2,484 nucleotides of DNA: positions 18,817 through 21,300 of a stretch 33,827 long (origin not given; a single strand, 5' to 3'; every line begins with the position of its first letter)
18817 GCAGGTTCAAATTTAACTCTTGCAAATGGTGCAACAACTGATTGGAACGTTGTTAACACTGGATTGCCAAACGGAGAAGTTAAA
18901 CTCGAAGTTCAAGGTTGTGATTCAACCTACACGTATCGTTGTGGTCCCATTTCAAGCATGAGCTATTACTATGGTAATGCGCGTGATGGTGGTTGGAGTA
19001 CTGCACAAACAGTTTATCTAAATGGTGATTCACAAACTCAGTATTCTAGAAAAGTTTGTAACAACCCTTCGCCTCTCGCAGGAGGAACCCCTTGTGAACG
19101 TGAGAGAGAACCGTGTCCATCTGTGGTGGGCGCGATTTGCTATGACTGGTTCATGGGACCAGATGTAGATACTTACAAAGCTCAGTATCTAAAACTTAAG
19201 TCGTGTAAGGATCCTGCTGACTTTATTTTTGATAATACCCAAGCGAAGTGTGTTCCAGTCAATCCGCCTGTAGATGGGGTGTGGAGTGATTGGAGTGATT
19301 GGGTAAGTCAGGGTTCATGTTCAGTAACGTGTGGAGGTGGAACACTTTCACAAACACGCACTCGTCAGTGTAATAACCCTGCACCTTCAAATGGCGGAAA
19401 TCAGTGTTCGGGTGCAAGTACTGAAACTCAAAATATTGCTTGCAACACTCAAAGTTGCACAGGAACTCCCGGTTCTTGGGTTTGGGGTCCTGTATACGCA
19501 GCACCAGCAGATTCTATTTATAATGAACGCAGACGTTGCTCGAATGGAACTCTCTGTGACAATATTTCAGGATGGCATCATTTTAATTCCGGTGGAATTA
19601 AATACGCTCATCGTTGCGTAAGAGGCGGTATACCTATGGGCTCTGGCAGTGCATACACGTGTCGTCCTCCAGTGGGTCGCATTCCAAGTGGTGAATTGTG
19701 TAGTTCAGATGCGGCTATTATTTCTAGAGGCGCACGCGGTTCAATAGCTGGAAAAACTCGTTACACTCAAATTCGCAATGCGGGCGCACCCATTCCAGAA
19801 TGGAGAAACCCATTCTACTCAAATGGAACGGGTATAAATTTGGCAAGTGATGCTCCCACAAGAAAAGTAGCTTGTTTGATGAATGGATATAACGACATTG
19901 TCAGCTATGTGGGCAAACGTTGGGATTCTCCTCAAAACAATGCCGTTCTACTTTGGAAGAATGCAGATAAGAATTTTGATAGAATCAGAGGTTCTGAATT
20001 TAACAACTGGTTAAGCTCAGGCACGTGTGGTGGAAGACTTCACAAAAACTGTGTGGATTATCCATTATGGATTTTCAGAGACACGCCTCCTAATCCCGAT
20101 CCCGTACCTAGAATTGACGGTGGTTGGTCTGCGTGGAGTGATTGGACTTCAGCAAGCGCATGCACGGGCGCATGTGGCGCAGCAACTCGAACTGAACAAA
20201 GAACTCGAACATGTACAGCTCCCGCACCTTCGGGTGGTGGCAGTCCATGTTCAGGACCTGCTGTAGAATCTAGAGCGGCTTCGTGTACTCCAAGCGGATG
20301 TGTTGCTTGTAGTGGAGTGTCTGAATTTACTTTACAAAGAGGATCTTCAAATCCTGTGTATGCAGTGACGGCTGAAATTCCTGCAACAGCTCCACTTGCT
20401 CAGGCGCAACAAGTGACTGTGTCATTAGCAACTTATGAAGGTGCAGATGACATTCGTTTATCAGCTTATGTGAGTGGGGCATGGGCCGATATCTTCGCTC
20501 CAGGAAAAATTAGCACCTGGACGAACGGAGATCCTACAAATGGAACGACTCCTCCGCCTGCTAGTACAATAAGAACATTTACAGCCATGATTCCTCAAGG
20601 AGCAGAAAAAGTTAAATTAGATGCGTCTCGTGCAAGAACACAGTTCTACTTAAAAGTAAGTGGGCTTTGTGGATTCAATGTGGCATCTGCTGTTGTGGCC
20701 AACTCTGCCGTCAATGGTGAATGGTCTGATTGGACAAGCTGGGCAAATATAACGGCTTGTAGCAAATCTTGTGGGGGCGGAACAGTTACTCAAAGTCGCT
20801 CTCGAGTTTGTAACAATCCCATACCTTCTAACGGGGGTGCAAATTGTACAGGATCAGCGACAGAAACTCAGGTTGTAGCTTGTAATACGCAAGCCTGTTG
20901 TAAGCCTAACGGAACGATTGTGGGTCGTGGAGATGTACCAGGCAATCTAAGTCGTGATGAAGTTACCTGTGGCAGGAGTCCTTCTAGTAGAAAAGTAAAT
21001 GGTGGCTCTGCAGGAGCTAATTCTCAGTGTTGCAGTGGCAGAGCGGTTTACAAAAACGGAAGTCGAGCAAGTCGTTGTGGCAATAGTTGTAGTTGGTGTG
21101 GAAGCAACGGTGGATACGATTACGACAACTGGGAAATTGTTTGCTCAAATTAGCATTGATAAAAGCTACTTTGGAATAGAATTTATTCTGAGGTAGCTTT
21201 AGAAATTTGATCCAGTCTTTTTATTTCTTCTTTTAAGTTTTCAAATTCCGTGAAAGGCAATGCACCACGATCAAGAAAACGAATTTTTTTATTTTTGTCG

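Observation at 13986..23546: Co-oriented block of three secreted proteins ending in the TSR adhesin, flanked by a convergent redoxin-domain lipoprotein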

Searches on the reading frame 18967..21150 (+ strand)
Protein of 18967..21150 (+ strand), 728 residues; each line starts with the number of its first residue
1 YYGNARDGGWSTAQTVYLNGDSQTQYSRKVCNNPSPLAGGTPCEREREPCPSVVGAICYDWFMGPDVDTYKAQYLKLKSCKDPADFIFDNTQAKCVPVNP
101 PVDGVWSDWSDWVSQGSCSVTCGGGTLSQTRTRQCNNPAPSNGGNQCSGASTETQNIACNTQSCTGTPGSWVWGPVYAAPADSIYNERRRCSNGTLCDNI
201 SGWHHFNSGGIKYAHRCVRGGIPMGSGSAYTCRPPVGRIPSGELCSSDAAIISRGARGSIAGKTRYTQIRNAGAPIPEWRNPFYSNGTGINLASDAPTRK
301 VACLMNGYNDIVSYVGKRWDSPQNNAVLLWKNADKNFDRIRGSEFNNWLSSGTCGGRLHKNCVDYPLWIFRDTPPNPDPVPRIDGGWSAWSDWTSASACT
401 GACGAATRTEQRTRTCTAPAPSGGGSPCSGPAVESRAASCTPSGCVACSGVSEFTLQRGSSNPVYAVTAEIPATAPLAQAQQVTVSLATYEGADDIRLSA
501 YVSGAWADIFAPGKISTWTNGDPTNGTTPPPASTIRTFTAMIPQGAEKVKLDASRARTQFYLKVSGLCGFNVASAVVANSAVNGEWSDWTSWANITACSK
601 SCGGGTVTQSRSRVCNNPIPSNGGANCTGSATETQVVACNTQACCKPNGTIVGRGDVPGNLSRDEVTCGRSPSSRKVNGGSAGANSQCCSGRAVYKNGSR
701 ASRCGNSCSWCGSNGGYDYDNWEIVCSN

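Call 71: predict_structure(alignment_id=A4)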
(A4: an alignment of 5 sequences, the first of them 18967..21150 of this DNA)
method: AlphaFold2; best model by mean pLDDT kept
length: 728 residues; sequences in the alignment: 5
mean_pLDDT: 50.2   pTM: 0.27
mean pLDDT of the five models: 50.2, 49.3, 48.8, 46.8, 46.4
residues with pLDDT >= 90: 0; 70-90: 157; 50-70: 189; < 50: 382
segments of 3 or more residues with pLDDT < 50: 1-6, 34-40, 47-49, 51-56, 66-70, 100-103, 119-124, 138-145, 160-386, 403-405, 419-427, 460-464, 492-494, 512-527, 580-585, 600-604, 618-626, 641-643, 656-683, 699-720
pLDDT, mean of each block of 10 residues (from residue 1): 45 74 79 49 52 49 54 77 76 71 61 60 55 61 53 62 31 23 31 31 31 30 26 24 23 24 28 25 22 23 23 26 33 34 39 32 26 29 48 70 59 66 48 69 53 66 59 77 72 65 79 43 47 65 82 63 77 68 53 65 62 60 48 67 56 52 40 42 55 55 41 43 60
secondary structure, 60 per line:
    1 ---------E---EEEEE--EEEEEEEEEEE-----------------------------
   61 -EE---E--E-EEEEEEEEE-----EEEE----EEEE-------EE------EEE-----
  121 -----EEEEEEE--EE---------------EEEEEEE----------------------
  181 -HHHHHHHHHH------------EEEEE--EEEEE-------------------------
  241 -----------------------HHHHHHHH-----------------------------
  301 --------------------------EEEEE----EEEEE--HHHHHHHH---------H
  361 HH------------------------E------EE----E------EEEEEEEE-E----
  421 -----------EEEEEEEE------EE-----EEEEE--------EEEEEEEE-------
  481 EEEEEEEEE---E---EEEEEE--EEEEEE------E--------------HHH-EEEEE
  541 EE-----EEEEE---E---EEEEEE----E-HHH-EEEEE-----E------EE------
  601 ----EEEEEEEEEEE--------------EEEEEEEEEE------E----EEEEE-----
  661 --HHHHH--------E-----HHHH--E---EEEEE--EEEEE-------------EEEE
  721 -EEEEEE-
elements in order (helices of 4 or more, strands of 3 or more residues): E14-18 E21-31 E72-80 E86-89 E94-97 E113-115 E126-132 E152-158 H182-191 E204-208 E211-215 H264-271 E327-331 E336-340 H343-350 E407-414 E432-439 E453-457 E466-473 E481-489 E497-502 E505-510 E536-542 E548-552 E560-565 E576-580 E605-615 E630-639 E651-655 H663-667 H682-685 E692-696 E699-703 E717-720 E722-727

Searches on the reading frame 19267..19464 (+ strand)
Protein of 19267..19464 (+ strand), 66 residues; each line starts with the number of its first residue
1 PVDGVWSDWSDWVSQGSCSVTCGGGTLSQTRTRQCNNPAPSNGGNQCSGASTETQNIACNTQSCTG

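Call 76: search_solved_structures(query=window:19267-19464:+, max_evalue=0.01, show_alignments=3)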
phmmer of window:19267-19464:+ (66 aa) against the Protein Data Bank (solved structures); distinct sequences matched with E-value up to 0.01: 34.
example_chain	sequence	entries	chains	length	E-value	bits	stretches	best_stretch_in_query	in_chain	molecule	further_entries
7yyk_A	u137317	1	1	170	4.5e-25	90.5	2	1-64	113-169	Thrombospondin-1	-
3r6b_A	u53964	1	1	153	2.2e-22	82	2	1-64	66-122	Thrombospondin-1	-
1lsl_A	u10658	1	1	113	4.4e-22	81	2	1-64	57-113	Thrombospondin 1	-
1w0r_A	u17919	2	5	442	1.8e-20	76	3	6-61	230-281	PROPERDIN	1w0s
9u62_P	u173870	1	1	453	2.3e-20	75.6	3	6-61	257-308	Properdin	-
6ool_A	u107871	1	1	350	5.6e-13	52.2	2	2-61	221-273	Netrin receptor UNC5B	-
12em_B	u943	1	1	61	2.2e-12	50.3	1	1-64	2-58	Thrombospondin-1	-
3ghm_A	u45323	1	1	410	2.5e-11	47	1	1-64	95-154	A disintegrin and metalloproteinase with thrombospondin motifs 13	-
3vn4_A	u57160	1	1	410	2.5e-11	47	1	1-64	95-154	A disintegrin and metalloproteinase with thrombospondin motifs 13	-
3ghn_A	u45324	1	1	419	2.5e-11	47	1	1-64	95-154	A disintegrin and metalloproteinase with thrombospondin motifs 13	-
7noz_D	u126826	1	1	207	2.8e-11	46.8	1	4-61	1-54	Properdin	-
6rur_V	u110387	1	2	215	3.3e-11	46.6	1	4-61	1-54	Properdin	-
7b26_B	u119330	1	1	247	3.9e-11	46.4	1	5-61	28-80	Properdin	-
6qig_A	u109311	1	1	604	4.3e-11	46.2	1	1-64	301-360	A disintegrin and metalloproteinase with thrombospondin motifs 13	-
6rus_B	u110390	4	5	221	4.4e-11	46.2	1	4-61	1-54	Properdin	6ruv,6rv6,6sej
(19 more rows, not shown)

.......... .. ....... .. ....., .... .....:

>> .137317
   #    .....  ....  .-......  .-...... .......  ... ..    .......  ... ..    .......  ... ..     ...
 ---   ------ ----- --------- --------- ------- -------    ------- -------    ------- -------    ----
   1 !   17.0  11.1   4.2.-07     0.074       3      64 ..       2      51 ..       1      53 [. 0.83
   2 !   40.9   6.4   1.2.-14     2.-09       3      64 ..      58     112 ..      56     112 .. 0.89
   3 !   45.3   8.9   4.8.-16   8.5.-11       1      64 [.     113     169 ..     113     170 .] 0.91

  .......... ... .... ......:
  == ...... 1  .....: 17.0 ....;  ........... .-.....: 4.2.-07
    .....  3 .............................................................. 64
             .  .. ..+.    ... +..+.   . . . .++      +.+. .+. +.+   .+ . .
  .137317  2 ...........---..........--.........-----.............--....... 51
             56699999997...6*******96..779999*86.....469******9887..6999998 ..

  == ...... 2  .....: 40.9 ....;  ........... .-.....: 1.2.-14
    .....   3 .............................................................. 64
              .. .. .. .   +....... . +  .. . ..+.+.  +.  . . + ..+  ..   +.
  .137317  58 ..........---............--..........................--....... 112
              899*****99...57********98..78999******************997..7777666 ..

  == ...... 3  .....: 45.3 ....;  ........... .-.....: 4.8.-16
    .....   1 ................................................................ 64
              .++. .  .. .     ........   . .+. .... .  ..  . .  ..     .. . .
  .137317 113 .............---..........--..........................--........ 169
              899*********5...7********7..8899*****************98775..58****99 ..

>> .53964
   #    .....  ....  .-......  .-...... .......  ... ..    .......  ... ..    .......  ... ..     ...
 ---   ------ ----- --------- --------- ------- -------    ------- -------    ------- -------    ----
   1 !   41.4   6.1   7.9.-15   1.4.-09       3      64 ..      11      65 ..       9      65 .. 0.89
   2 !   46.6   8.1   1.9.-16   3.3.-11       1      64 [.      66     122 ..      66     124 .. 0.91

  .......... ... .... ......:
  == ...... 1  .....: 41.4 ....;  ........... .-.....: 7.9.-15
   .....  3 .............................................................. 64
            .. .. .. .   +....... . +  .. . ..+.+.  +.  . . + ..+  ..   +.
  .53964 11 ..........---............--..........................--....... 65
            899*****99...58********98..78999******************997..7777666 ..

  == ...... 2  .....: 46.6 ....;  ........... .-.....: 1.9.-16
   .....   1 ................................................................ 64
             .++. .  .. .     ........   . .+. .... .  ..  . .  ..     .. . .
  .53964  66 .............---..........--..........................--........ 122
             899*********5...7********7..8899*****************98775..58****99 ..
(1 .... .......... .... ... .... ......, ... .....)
